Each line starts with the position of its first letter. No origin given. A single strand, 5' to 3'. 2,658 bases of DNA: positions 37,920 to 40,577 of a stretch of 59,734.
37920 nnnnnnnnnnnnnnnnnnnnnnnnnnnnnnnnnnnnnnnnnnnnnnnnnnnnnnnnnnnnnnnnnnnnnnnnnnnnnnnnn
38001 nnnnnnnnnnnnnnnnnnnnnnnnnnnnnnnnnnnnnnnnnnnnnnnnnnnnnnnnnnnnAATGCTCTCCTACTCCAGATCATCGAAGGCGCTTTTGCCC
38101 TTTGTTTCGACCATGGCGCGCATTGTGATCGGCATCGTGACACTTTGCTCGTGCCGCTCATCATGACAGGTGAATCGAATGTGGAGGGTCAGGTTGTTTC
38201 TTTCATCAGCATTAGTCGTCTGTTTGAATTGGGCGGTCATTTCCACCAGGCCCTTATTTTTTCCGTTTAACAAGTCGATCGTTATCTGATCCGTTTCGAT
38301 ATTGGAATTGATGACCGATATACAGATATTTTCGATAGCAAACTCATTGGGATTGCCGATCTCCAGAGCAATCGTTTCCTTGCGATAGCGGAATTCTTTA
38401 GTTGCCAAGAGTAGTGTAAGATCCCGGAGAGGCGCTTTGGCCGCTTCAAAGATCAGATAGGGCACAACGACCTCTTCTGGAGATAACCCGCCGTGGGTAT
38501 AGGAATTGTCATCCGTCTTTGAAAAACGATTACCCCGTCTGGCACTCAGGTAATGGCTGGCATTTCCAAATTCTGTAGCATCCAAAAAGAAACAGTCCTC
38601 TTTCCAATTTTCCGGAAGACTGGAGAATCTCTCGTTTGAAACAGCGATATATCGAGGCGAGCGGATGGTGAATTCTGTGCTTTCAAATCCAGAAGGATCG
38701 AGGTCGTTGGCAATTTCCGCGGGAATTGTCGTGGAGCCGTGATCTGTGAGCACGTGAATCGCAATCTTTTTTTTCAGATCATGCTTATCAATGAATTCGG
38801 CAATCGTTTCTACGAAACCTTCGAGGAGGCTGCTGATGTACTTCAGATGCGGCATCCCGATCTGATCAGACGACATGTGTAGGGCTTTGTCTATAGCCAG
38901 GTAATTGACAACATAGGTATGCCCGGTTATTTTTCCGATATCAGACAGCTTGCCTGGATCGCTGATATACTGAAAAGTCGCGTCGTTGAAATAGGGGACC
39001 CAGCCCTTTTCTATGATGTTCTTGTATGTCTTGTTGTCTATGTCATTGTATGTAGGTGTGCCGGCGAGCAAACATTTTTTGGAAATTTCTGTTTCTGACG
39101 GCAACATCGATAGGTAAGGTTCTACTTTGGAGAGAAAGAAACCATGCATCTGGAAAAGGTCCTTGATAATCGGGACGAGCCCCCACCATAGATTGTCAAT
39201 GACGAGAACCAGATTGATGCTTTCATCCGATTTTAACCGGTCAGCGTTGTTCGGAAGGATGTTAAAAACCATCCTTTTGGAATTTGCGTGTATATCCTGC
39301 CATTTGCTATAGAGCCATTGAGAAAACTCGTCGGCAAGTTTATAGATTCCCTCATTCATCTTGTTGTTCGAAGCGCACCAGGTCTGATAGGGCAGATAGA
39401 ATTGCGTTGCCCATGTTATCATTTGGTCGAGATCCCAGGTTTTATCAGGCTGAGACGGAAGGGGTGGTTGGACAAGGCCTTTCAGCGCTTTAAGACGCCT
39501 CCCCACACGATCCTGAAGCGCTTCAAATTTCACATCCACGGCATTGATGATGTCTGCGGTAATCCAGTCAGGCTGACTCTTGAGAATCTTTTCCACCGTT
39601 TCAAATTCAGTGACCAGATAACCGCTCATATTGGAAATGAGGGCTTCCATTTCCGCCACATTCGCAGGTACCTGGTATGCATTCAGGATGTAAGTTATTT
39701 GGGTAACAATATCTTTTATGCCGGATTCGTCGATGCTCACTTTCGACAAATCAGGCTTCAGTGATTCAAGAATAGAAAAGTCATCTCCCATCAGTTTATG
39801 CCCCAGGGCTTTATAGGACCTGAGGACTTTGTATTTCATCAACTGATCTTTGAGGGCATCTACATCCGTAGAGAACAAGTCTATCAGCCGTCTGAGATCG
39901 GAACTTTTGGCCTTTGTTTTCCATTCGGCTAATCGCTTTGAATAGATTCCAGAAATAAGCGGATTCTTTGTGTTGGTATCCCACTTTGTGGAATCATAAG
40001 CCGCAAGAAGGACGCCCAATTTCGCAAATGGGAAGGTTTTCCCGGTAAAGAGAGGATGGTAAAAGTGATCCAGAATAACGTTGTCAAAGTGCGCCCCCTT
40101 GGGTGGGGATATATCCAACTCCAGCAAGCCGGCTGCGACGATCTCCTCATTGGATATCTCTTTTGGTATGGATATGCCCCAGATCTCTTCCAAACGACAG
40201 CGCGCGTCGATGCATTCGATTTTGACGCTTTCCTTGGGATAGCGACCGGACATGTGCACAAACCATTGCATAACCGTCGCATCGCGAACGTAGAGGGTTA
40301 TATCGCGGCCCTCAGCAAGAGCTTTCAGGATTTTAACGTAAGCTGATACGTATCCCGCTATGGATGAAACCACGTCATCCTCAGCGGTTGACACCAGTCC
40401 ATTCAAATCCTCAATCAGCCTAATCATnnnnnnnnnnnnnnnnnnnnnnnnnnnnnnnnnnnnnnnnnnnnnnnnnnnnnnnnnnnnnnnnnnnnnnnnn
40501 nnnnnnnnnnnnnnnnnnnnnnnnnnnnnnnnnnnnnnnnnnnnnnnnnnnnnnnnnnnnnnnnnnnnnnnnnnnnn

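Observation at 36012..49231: BREX-like operon whose gene set fits none of the six described BREX types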

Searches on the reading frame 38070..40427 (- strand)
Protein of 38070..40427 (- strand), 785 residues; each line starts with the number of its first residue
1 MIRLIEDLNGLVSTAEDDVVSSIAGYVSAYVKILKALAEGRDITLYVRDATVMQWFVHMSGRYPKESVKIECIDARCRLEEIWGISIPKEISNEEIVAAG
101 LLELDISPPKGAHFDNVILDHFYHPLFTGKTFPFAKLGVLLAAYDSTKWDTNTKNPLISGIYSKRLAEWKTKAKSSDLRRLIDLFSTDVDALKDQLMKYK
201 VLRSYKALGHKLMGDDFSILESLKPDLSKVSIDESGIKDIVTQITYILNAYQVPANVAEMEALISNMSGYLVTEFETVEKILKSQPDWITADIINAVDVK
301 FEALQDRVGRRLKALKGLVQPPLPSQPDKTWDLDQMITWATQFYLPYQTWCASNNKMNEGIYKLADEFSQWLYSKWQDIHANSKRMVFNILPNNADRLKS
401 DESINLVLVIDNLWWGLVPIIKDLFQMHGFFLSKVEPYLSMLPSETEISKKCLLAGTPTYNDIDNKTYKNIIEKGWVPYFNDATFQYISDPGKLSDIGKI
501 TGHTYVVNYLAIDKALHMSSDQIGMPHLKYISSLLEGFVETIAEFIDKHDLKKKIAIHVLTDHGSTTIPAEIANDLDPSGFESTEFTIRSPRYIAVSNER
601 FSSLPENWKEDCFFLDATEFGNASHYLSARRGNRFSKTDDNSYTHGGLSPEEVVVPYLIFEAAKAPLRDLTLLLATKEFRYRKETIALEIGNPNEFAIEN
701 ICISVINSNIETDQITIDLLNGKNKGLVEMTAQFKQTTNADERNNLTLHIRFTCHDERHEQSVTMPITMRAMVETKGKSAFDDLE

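Call 3: search_protein_families(library=pfam, proteins=[window:38070-40427:-], max_evalue=0.01)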
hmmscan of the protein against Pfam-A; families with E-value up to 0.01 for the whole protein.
window:38070-40427:- (785 aa): 1 family
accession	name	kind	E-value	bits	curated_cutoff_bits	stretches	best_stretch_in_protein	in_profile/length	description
PF08665.17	PglZ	-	0.0015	18.9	25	0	407-461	5-59/179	PglZ domain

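Call 4: search_protein_families(library=ncbifam, proteins=[window:38070-40427:-], max_evalue=0.01)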
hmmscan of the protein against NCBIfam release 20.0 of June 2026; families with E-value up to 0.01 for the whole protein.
window:38070-40427:- (785 aa): 6 families
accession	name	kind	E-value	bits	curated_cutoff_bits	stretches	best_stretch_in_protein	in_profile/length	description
NF052313.1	T9SS_RR_PorX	equivalog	3e-08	32.9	300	1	369-457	191-278/513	T9SS response regulator signal transducer PorX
NF033449.0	BREX_PglZ_3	exception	7.1e-08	31.2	250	1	305-658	277-639/642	BREX-3 system phosphatase PglZ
NF033445.1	BREX_PglZ_4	exception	4.2e-07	28.9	140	1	541-693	570-711/741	BREX-4 system phosphatase PglZ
NF033444.1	BREX_PglZ_5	exception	1.1e-06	26.9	250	1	387-658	439-701/704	BREX-5 system phosphatase PglZ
NF033446.0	BREX_PglZ_2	exception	0.00057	18.2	200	0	645-671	706-733/890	BREX-2 system phosphatase PglZ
NF033450.1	BREX_PglZ_1_B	equivalog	0.0012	17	400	1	372-659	401-673/675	BREX-1 system phosphatase PglZ type B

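Call 5: search_protein_families(library=padloc, proteins=[window:38070-40427:-], max_evalue=0.01)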
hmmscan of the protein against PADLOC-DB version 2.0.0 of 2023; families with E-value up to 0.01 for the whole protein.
window:38070-40427:- (785 aa): 8 families
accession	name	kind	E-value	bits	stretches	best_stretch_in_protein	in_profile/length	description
PDLC02558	PglZ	-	1e-06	25.3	1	305-662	295-663/666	PglZ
PDLC02556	PglZ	-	4.7e-05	20.2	0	626-658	603-635/641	PglZ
PDLC02545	PglZ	-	4.9e-05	19.9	1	520-677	508-652/750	PglZ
PDLC02566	PglZ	-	7.1e-05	19.2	1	406-664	443-681/774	PglZ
PDLC02549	PglZ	-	0.00093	15.3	0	277-459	240-420/726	PglZ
PDLC02565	PglZ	-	0.0022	14.4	0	645-666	717-738/910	PglZ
PDLC02562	PglZ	-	0.0023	14.4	1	519-657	590-724/730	PglZ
PDLC02564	PglZ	-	0.0075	12.7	0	621-665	684-729/855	PglZ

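Call 24: find_homologous_proteins(query=window:38070-40427:-, max_evalue=0.00001)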
Query window:38070-40427:- (785 aa): 174 proteins with E <= 0.00001 among 8000 candidates; the best 120 are listed.
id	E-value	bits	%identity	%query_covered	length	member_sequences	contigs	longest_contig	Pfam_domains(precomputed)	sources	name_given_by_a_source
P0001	0.0e+0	1657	92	100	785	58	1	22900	PF08665.18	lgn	-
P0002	0.0e+0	1588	88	100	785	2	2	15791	PF08665.18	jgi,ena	-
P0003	0.0e+0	1580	87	100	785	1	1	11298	PF08665.18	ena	-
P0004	0.0e+0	1511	83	100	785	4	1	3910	PF08665.18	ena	-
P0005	0.0e+0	1506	92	91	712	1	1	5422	PF08665.18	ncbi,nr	ncbi:MAG TPA: hypothetical protein PLA32_13510, partial [Smithella sp.]|nr:hypothetical protein [Smi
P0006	0.0e+0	1492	82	100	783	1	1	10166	PF08665.18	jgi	jgi:hypothetical protein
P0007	0.0e+0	1476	82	100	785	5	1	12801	PF08665.18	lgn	-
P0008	0.0e+0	1469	80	100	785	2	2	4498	PF08665.18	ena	-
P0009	0.0e+0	1464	81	100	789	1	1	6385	PF08665.18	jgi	jgi:predicted protein tyrosine phosphatase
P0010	0.0e+0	1463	80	100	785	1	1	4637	PF08665.18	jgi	-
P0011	0.0e+0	1454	80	100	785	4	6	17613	PF08665.18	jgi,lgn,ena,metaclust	metaclust:\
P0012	0.0e+0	1454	80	100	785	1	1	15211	PF08665.18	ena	-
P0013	0.0e+0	1449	80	100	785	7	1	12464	PF08665.18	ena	-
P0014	2.0e-285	967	53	100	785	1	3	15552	PF08665.18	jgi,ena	-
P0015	4.3e-282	956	53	100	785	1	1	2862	PF08665.18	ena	-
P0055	1.3e-248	845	48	100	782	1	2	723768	PF08665.18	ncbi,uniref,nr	ncbi:hypothetical protein [Leptolinea tardivitalis]|uniref:PglZ domain-containing protein n=1 Tax=Le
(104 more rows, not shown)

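Call 25: find_encoding_contigs(protein=P0055, flank=10000, max_places=2)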
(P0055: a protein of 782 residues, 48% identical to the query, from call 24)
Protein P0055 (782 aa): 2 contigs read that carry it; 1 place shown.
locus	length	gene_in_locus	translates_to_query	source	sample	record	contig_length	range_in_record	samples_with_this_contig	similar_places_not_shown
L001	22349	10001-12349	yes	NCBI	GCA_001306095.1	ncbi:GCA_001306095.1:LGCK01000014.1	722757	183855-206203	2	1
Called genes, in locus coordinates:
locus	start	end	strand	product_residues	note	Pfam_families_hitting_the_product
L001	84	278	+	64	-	PF12728:HTH_17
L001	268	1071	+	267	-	-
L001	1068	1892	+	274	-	PF13182:DUF4007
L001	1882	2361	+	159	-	-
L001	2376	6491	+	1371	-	PF13290:CHB_HEX_C_1 (weak)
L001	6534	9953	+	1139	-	PF20473:MmeI_Mtase, PF07669:Eco57I, PF02384:N6_Mtase, PF12950:TaqI_C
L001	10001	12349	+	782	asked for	PF08665:PglZ (faint)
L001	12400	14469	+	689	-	PF20442:BrxL_N, PF13337:BrxL_ATPase, PF16565:MIT_C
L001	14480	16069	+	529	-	PF14088:DUF4268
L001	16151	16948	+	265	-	-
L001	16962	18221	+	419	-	-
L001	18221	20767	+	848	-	-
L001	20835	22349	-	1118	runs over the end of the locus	PF19587:DUF6094, PF00176:SNF2-rel_dom (faint), PF04851:ResIII (faint), PF00271:Helicase_C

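Call 26: find_encoding_contigs(protein=P0001, flank=10000, max_places=2)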
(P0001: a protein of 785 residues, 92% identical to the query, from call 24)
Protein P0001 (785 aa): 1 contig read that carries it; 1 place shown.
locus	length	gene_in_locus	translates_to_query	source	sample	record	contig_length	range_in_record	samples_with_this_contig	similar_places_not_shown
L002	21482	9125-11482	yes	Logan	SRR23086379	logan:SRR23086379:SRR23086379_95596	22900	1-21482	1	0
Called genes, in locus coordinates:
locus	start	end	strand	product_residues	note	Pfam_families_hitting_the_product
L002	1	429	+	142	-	?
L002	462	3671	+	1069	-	PF02384:N6_Mtase (faint), PF20473:MmeI_Mtase, PF07669:Eco57I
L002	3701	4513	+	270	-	PF13182:DUF4007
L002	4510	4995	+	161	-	-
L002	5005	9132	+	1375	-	-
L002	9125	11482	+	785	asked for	PF08665:PglZ (faint)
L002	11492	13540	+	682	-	PF20442:BrxL_N, PF13337:BrxL_ATPase, PF16565:MIT_C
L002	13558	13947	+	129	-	-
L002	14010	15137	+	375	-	-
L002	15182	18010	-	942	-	-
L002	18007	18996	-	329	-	PF13289:SIR2_2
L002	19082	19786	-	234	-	PF04250:DUF429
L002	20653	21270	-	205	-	PF00589:Phage_integrase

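Call 29: find_related_loci(query=A1, collection=genome_contigs, flank=10000)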
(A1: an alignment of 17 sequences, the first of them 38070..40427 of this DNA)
Query A1 (785 aa) in genome_contigs; peptide patterns used: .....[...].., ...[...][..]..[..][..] (x = any residue, [..] = any of these).
150 stretches matched a pattern; 23 encode a relative of the query (tblastn E <= 1e-3); 23 distinct loci.
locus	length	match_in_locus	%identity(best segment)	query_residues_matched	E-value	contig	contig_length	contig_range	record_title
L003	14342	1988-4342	89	1-785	0e+0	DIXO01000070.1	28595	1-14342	MAG TPA_asm: Syntrophaceae bacterium UBA6078 UBA6078_contig_3768, whole genome shotgun sequence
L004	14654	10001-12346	50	1-783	0e+0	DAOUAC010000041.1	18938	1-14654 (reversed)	MAG TPA_asm: Anaerolineaceae bacterium isolate H61_600 k121_31277, whole genome shotgun sequence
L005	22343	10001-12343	48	1-782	0e+0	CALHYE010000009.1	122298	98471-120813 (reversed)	MAG: uncultured Bellilinea sp. isolate N1_Bin_Bin_197_sub_3 genome assembly, contig: c_000000581777, whole genome shotgu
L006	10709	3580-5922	48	1-782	0e+0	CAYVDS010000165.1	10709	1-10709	MAG TPA_asm: uncultured bacterium isolate binchicken_co232_148 genome assembly, contig: NODE_12047_length_10709_cov_3.59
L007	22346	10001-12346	48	1-783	0e+0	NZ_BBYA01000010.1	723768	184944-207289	Leptolinea tardivitalis strain YMTK-2, whole genome shotgun sequence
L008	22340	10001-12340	48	1-782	0e+0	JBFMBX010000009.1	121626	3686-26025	MAG: Chloroflexota bacterium isolate MAG175 MAG175_9, whole genome shotgun sequence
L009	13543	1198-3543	47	1-783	0e+0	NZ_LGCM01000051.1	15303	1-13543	Levilinea saccharolytica strain KIBI-1 contig_51, whole genome shotgun sequence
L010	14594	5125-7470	48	1-783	0e+0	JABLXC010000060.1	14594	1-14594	MAG: Anaerolineae bacterium isolate Ch132 contig60, whole genome shotgun sequence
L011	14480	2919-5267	46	1-784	0e+0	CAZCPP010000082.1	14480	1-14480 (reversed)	MAG TPA_asm: uncultured Anaerolineaceae bacterium isolate binchicken_co97_16 genome assembly, contig: NODE_16764_length_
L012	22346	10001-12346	48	1-783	0e+0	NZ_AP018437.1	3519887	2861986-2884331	Pelolinea submarina strain MO-CFX1 chromosome, complete genome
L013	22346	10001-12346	48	1-783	0e+0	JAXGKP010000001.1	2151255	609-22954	MAG: Anaerolineaceae bacterium isolate AnMBR.bin189 bin189_1, whole genome shotgun sequence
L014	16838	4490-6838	47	1-785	0e+0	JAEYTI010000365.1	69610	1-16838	MAG: Chloroflexota bacterium isolate OH_CBlB_125 k127_793249, whole genome shotgun sequence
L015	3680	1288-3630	47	1-781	0e+0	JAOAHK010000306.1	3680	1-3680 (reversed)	MAG: Anaerolineales bacterium isolate SKW59 NODE_304_length_3680_cov_1.376908, whole genome shotgun sequence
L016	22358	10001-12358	42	1-785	0e+0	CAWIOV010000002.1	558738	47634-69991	MAG: uncultured Chloroflexia bacterium isolate MFD01689.bin.1.12 genome assembly, contig: contig_22584, whole genome sho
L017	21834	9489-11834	48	1-783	0e+0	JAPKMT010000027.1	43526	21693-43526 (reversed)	MAG: Flexilinea sp. isolate MO118 NODE_27_length_43526_cov_2.282147:GC=0.435, whole genome shotgun sequence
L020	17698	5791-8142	36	1-782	1e-170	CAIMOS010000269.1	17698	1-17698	MAG: uncultured Ignavibacteriales bacterium isolate LaPlata-7m-b_bin-312 genome assembly, contig: bin-312:269/390, whole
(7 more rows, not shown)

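Call 41: search_solved_structures(query=A1, max_evalue=1)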
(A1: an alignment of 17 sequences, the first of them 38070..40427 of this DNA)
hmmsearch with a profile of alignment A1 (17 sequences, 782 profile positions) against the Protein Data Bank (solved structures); distinct sequences matched with E-value up to 1: 8.
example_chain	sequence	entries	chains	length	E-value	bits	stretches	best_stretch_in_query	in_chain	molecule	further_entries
8ted_A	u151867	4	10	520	7.4e-08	34.6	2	558-661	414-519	Response regulator receiver protein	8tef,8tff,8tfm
8p6f_A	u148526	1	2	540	8.3e-08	34.4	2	558-661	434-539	Response regulator receiver domain-containing protein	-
8thp_A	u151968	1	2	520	6.4e-07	31.5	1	558-661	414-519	Response regulator receiver protein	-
9zn5_B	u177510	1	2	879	0.015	17.1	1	623-659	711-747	PglZ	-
8a8o_A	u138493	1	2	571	0.067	14.9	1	222-318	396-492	Alpha-subunit of the PAPS reductase from Methanothermococcus thermolithotrophicus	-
1yke_A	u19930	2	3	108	0.56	11.8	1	198-289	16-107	RNA polymerase II mediator complex protein MED7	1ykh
6nu2_h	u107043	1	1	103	0.94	11.1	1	364-398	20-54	39S ribosomal protein L50, mitochondrial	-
7qh7_h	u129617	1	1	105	0.97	11.1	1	364-398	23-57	39S ribosomal protein L50, mitochondrial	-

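Call 91: search_protein_families(library=pfam, proteins=[L020:13714-16827:+, L020:12077-13066:-, L020:11026-11661:-, L020:10514-11029:-, L001:268-1071:+], max_evalue=0.1)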
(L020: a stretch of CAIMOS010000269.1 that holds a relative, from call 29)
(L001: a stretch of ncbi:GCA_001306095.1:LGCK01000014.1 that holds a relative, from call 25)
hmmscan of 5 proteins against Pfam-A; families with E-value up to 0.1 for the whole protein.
L020:13714-16827:+ (1037 aa): 2 families
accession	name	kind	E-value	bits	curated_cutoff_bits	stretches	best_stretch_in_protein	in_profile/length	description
PF01564.23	Spermine_synth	-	1.1e-14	54.8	22.9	1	551-697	8-154/186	Spermine/spermidine synthase domain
PF05430.17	Methyltransf_30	-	0.018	15.4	22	1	613-672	30-87/124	S-adenosyl-L-methionine-dependent methyltransferase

L020:12077-13066:- (329 aa): 17 families
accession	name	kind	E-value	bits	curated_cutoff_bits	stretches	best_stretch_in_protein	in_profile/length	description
PF13738.12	Pyr_redox_3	-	3.1e-42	145.3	30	1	5-293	1-305/305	Pyridine nucleotide-disulphide oxidoreductase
PF07992.20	Pyr_redox_2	-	5.2e-25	88.9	26.1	1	2-296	1-277/291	Pyridine nucleotide-disulphide oxidoreductase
PF13434.12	Lys_Orn_oxgnase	-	5.1e-10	39.4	21.3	2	79-197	98-226/339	L-lysine 6-monooxygenase/L-ornithine 5-monooxygenase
PF00070.33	Pyr_redox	-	1.2e-09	38.9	22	1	163-232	1-71/82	Pyridine nucleotide-disulphide oxidoreductase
PF03486.20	HI0933_like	-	1.3e-08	35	50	2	74-313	107-240/244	HI0933-like protein Rossmann domain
PF01266.30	DAO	-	8.6e-07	29.2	27.9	1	3-36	1-31/353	FAD dependent oxidoreductase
PF13241.12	NAD_binding_7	-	0.00016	22.6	22.1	1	157-193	3-39/104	Putative NAD(P)-binding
PF13450.12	NAD_binding_8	-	0.00016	22.3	21.9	1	6-43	1-35/68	NAD(P)-binding Rossmann-like domain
PF01946.23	Thi4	-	0.0015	18.2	26.2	1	3-35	19-49/235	Thi4 family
PF00890.30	FAD_binding_2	-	0.0039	16.9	20.4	1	3-39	1-37/414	FAD binding domain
PF05834.18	Lycopene_cycl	-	0.0042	16.7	23.4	1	3-41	1-38/380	Lycopene cyclase protein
PF01494.25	FAD_binding_3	-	0.0043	16.8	22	1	2-40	2-37/349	FAD binding domain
PF01134.28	GIDA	-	0.023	14.2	22.1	0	3-26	1-24/391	Glucose inhibited division protein A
PF03807.23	F420_oxidored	-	0.033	15.2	21.6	0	6-41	4-38/94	NADP oxidoreductase coenzyme F420-dependent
PF01488.26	Shikimate_DH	-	0.046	14.2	24.3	0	158-193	9-45/138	Shikimate / quinate 5-dehydrogenase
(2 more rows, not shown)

L020:11026-11661:- (211 aa): 1 family
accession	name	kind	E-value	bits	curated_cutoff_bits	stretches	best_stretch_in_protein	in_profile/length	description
PF00717.28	Peptidase_S24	-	1.3e-07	31.7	23.3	1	109-199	29-112/116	Peptidase S24-like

L020:10514-11029:- (171 aa): 0 families

L001:268-1071:+ (267 aa): 0 families

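Call 93: find_encoding_contigs(protein=window:38070-40427:-, flank=3000, max_places=3)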
Protein window:38070-40427:- (785 aa): 12 contigs read that carry it; 3 places shown.
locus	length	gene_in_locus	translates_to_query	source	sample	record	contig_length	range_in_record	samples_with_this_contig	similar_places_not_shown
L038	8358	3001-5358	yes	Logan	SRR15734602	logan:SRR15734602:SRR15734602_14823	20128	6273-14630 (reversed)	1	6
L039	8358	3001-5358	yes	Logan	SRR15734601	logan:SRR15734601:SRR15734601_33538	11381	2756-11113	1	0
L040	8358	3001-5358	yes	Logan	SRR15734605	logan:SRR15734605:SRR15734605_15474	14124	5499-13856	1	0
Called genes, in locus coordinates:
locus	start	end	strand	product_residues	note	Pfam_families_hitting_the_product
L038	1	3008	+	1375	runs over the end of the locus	-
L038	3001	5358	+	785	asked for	PF08665:PglZ (weak)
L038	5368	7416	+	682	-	PF20442:BrxL_N, PF13337:BrxL_ATPase, PF16565:MIT_C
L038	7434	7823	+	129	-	-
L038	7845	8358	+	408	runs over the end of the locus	-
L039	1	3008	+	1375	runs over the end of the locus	-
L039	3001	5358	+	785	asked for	PF08665:PglZ (weak)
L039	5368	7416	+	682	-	PF20442:BrxL_N, PF13337:BrxL_ATPase, PF16565:MIT_C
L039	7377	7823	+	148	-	-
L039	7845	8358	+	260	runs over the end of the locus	?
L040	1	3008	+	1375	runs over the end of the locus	-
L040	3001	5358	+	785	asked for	PF08665:PglZ (weak)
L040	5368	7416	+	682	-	PF20442:BrxL_N, PF13337:BrxL_ATPase, PF16565:MIT_C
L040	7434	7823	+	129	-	-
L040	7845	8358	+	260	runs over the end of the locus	?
